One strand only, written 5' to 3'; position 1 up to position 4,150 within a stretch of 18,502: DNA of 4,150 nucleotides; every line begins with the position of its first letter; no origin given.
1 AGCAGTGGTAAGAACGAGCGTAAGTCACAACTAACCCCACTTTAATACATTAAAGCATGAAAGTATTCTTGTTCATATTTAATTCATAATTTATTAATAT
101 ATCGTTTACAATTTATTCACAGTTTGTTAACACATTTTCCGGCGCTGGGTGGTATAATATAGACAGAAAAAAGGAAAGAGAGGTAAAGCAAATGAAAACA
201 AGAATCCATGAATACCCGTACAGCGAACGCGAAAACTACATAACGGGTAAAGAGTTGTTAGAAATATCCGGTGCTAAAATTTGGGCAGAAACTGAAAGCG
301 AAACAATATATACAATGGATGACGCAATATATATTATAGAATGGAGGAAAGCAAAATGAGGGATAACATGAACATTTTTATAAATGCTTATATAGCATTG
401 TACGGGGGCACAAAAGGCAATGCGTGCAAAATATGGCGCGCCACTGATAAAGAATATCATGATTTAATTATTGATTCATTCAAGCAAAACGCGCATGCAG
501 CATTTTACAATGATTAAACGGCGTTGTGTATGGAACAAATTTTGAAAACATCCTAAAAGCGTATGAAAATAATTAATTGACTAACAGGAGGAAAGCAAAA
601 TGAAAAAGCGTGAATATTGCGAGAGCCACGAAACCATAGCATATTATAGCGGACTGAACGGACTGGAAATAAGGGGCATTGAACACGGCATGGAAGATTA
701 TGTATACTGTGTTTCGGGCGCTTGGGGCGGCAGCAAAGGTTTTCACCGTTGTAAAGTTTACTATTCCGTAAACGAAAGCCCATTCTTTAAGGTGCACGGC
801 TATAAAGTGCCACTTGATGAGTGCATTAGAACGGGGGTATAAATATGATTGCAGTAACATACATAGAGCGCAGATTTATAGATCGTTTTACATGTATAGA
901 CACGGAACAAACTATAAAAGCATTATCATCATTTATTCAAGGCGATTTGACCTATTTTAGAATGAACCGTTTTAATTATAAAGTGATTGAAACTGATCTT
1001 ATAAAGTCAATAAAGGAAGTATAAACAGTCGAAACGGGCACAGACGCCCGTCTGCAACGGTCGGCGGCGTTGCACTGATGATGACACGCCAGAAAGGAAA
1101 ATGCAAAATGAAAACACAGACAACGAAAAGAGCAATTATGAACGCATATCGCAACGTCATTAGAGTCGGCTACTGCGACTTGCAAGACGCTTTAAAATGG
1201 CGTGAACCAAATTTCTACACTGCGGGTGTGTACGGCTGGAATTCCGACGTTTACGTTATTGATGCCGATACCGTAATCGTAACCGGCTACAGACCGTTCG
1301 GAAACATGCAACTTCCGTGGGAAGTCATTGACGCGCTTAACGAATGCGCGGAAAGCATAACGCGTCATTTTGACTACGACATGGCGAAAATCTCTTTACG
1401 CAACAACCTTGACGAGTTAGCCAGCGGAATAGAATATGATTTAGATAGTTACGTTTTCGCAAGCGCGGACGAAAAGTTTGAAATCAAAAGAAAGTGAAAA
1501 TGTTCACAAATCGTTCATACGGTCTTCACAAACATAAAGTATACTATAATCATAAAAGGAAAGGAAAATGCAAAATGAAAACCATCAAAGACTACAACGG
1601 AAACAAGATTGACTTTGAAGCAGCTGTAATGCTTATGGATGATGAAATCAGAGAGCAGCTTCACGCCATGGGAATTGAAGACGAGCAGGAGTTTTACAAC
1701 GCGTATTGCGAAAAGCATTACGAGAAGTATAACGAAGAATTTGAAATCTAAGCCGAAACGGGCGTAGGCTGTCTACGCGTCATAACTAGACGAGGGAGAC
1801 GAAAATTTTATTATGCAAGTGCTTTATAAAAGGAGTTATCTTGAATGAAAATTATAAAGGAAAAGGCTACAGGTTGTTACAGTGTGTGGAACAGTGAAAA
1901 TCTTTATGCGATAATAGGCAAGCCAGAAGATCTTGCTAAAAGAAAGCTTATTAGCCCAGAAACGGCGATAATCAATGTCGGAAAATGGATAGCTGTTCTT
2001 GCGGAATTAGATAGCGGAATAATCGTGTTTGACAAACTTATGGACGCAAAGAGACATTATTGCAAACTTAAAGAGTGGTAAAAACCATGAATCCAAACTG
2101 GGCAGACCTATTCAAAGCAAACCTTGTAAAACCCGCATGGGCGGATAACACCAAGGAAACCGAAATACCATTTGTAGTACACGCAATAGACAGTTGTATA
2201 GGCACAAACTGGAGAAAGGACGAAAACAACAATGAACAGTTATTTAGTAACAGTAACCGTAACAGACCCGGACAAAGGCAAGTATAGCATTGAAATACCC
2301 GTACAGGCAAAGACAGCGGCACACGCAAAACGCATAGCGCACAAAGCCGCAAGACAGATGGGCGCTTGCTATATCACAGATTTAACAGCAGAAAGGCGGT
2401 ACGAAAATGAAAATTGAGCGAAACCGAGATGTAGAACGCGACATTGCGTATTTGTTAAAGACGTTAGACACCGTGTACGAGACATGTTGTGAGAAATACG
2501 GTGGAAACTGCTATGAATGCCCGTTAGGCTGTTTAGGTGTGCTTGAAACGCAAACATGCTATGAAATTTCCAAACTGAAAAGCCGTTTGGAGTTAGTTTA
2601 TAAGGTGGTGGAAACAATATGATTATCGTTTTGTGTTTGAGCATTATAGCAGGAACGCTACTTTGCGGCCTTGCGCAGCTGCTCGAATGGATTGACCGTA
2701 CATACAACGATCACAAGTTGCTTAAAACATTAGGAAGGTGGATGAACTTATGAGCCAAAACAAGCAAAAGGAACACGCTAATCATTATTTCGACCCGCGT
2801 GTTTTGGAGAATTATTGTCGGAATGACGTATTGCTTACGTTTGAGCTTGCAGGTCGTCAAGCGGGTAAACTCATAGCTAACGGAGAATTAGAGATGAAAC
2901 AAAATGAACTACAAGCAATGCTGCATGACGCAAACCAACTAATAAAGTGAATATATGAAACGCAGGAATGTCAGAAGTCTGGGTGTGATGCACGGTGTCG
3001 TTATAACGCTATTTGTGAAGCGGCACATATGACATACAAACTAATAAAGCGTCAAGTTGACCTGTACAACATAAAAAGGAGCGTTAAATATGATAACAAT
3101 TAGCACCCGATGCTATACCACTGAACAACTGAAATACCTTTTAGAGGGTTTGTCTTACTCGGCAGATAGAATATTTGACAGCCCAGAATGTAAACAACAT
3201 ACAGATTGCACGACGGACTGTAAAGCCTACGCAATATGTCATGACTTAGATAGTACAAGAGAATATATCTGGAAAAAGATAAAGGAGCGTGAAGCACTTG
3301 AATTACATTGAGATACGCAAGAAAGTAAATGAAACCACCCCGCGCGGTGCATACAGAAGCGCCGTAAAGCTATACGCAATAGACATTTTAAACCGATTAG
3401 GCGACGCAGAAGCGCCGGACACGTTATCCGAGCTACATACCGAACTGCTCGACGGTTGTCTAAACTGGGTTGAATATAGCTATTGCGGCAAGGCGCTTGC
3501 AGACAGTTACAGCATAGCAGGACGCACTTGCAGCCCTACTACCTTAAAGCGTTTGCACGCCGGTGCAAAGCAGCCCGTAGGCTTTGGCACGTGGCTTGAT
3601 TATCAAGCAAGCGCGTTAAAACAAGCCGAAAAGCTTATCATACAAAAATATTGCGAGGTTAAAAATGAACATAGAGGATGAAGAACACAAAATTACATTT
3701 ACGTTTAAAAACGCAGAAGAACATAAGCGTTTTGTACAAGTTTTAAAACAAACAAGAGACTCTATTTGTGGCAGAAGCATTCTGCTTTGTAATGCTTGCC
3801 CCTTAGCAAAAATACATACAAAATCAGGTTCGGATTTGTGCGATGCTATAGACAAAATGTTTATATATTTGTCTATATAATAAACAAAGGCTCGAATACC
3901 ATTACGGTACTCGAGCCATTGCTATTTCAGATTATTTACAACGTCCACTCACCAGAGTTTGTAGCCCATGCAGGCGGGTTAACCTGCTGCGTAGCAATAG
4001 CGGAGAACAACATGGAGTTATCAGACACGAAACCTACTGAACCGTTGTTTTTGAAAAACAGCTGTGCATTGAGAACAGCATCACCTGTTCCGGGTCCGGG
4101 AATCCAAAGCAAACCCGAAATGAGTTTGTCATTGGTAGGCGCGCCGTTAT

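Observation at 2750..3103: An in-frame TGA splits a Cys-rich gene, and the homology to its paralogs runs straight across the stop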

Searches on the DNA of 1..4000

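Call 61: search_rna_families(source=window, start=1, end=4000, threshold=evalue, max_evalue=0.1, show_alignments=2)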
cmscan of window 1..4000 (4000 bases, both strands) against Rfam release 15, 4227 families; matches with E-value up to 0.1: 1.
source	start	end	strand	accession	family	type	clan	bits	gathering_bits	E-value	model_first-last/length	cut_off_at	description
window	1027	1093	+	RF02276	Hammerhead_II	Gene; ribozyme;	CL00010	38.5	37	1.8e-05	1-66/66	no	Hammerhead ribozyme (type II)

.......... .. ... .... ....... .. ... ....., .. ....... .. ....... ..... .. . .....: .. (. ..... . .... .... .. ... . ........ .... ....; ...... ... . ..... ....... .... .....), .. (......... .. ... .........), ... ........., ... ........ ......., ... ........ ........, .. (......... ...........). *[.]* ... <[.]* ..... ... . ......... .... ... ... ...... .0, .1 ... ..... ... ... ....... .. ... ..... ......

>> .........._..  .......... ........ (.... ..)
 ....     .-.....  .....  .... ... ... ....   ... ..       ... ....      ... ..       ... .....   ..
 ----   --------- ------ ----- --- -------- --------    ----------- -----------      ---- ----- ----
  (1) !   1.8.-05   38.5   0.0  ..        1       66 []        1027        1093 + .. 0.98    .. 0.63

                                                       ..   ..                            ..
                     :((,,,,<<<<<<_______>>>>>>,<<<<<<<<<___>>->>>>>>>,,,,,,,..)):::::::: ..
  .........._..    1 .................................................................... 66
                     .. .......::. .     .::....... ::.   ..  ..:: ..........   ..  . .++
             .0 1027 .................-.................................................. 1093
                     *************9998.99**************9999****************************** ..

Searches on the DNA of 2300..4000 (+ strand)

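Call 3: search_dna_similar(query=window:2300-4000:+, collection=phages, mode=distant, max_rows=30)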
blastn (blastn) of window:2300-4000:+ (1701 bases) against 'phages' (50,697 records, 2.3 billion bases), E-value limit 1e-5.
No match.
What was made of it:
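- Tried and rejected: Close DNA relatives in GenBank phage records: blastn at distant sensitivity with 2300-4000 found nothing (call 3).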

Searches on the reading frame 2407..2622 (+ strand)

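Call 33: search_protein_families(library=pfam, proteins=[window:2407-2622:+], max_evalue=1)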
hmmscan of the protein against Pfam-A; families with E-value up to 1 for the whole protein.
window:2407-2622:+ (71 aa): 0 families

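Call 34: search_protein_families(library=phrogs, proteins=[window:2407-2622:+], max_evalue=0.1)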
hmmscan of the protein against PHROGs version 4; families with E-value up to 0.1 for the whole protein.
window:2407-2622:+ (71 aa): 1 family
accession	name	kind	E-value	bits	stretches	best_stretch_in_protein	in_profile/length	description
phrog_9264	-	unknown function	0.0019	19.1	1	9-52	8-49/77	-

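Call 78: search_protein_families(library=padloc, proteins=[window:2407-2622:+], max_evalue=0.1)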
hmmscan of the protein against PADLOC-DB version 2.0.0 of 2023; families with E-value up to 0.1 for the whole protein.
window:2407-2622:+ (71 aa): 1 family
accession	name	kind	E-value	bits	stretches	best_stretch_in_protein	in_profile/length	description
PDLC02688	Orf5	-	0.0035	14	1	18-68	28-78/554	Orf5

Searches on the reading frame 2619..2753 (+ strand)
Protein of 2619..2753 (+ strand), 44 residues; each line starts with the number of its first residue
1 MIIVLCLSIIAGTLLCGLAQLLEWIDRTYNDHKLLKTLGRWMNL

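Call 33: search_protein_families(library=pfam, proteins=[window:2619-2753:+], max_evalue=1)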
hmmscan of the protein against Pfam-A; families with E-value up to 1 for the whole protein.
window:2619-2753:+ (44 aa): 1 family
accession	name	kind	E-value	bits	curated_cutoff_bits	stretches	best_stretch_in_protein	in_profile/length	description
PF11446.13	DUF2897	-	0.67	10.3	25.2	1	2-15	8-21/54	Protein of unknown function (DUF2897)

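Call 34: search_protein_families(library=phrogs, proteins=[window:2619-2753:+], max_evalue=0.1)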
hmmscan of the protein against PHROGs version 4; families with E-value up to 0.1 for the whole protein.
window:2619-2753:+ (44 aa): 0 families

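Call 51: find_encoding_contigs(protein=window:2619-2753:+, flank=3000, max_places=10)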
Protein window:2619-2753:+ (44 aa): no gene with exactly this product is on record in the collection.

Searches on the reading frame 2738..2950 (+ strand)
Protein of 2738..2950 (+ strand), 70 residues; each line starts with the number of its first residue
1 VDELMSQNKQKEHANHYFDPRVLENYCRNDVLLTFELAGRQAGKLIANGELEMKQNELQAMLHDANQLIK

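Call 15: find_encoding_contigs(protein=window:2750-2950:+, flank=3000, max_places=10)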
Protein window:2750-2950:+ (66 aa): no gene with exactly this product is on record in the collection.

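Call 17: find_encoding_contigs(protein=window:2738-2950:+, flank=3000, max_places=10)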
Protein window:2738-2950:+ (70 aa): no gene with exactly this product is on record in the collection.
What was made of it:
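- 2750..2950 (+): The ORF as it now stands: 66 aa, made of the N-module (residues 1-48) plus the first 18 residues of the Cys module's first helix. No protein with exactly this sequence is on record in the assembly collection (calls 15, 17).
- No other assembly with the same truncated protein is on record (calls 15, 17).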

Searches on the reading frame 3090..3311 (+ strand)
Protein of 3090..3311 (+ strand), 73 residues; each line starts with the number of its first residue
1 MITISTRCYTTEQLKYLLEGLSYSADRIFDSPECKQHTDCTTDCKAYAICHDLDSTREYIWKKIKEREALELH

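Call 18: find_encoding_contigs(protein=window:3090-3311:+, flank=4000, max_places=10)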
Protein window:3090-3311:+ (73 aa): no gene with exactly this product is on record in the collection.

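Call 33: search_protein_families(library=pfam, proteins=[window:3090-3311:+], max_evalue=1)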
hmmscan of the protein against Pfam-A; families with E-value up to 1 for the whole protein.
window:3090-3311:+ (73 aa): 2 families
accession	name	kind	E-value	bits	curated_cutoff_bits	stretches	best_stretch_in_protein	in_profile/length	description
PF08917.16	ecTbetaR2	-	0.014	15.8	25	1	30-66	9-45/111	Transforming growth factor beta receptor 2 ectodomain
PF03684.18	UPF0179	-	0.017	15.5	25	1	37-68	22-52/140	Uncharacterised protein family (UPF0179)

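Call 34: search_protein_families(library=phrogs, proteins=[window:3090-3311:+], max_evalue=0.1)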
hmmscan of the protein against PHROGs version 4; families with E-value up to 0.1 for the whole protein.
window:3090-3311:+ (73 aa): 0 families

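Call 78: search_protein_families(library=padloc, proteins=[window:3090-3311:+], max_evalue=0.1)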
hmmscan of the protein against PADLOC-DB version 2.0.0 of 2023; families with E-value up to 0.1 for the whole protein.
window:3090-3311:+ (73 aa): 0 families

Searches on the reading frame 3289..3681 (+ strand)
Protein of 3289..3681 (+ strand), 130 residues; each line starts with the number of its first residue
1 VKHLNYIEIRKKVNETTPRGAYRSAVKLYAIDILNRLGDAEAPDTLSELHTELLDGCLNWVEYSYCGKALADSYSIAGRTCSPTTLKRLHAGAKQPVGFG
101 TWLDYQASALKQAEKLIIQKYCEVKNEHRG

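Call 33: search_protein_families(library=pfam, proteins=[window:3289-3681:+], max_evalue=1)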
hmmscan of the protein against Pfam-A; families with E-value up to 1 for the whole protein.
window:3289-3681:+ (130 aa): 0 families

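Call 34: search_protein_families(library=phrogs, proteins=[window:3289-3681:+], max_evalue=0.1)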
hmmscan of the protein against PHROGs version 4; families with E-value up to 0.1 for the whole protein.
window:3289-3681:+ (130 aa): 0 families

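Call 52: find_encoding_contigs(protein=window:3289-3681:+, flank=3000, max_places=10)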
Protein window:3289-3681:+ (130 aa): no gene with exactly this product is on record in the collection.
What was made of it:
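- Tried and rejected: Exact-protein look-ups of five window ORFs were all empty (calls 15, 17, 18, 51, 52).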
